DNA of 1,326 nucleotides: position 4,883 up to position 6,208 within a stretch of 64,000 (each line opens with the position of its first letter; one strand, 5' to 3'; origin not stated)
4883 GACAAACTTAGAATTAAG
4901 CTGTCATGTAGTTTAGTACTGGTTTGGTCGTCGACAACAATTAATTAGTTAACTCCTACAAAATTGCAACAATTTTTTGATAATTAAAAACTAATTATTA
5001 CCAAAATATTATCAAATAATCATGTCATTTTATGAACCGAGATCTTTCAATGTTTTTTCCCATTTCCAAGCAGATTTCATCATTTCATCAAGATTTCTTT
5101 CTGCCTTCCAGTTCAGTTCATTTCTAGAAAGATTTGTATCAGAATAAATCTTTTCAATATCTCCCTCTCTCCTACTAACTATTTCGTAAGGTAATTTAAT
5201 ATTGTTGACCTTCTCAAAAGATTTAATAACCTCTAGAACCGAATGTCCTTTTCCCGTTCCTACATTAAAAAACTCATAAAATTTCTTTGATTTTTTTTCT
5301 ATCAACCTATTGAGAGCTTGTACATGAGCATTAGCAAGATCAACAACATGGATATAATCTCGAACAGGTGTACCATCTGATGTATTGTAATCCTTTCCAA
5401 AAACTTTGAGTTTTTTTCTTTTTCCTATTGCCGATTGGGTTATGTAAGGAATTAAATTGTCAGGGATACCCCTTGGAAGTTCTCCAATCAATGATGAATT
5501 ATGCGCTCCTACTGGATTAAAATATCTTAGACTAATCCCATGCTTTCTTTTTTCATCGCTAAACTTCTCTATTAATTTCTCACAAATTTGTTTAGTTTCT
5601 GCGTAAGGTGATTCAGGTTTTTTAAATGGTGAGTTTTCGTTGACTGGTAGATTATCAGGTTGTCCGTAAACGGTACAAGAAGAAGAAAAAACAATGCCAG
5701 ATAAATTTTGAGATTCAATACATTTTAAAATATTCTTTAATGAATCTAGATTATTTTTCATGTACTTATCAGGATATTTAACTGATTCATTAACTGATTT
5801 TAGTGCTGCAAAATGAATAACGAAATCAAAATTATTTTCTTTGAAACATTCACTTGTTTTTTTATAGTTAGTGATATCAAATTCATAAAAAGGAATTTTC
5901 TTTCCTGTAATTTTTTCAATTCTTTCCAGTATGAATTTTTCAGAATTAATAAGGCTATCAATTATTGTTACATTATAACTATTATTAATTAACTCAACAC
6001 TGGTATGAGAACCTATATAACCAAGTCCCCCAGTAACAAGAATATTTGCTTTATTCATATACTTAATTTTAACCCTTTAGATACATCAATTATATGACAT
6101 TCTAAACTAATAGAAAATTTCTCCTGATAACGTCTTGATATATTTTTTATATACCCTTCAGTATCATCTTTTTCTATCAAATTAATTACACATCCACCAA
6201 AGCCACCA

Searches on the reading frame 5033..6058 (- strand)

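Call 37: search_protein_families(library=pfam, proteins=[window:5033-6058:-], max_evalue=0.001)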
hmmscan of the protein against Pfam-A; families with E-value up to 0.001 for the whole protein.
window:5033-6058:- (342 aa): 8 families
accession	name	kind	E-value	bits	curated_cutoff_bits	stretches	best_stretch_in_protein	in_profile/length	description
PF16363.11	GDP_Man_Dehyd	-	1.3e-50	173.1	27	1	7-328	1-330/332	GDP-mannose 4,6 dehydratase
PF01370.27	Epimerase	-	1.3e-50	172.5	20.9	1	6-259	1-235/240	NAD dependent epimerase/dehydratase family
PF01073.25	3Beta_HSD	-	1.7e-18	67.1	22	1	7-258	1-238/280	3-beta hydroxysteroid dehydrogenase/isomerase family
PF02719.21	Polysacc_synt_2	-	3e-11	43.5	20.2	1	6-126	1-127/293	Polysaccharide biosynthesis protein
PF04321.23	RmlD_sub_bind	-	5.9e-09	35.9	27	1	5-165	2-138/287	RmlD substrate binding domain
PF07993.18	NAD_binding_4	-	9.4e-06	25.4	20.1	1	75-171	87-196/258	Male sterility protein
PF00106.31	adh_short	-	2e-05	24.6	26.6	1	5-74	2-70/195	short chain dehydrogenase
PF03721.20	UDPG_MGDP_dh_N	-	0.00071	19.6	27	0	11-79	7-66/187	UDP-glucose/GDP-mannose dehydrogenase family, NAD binding domain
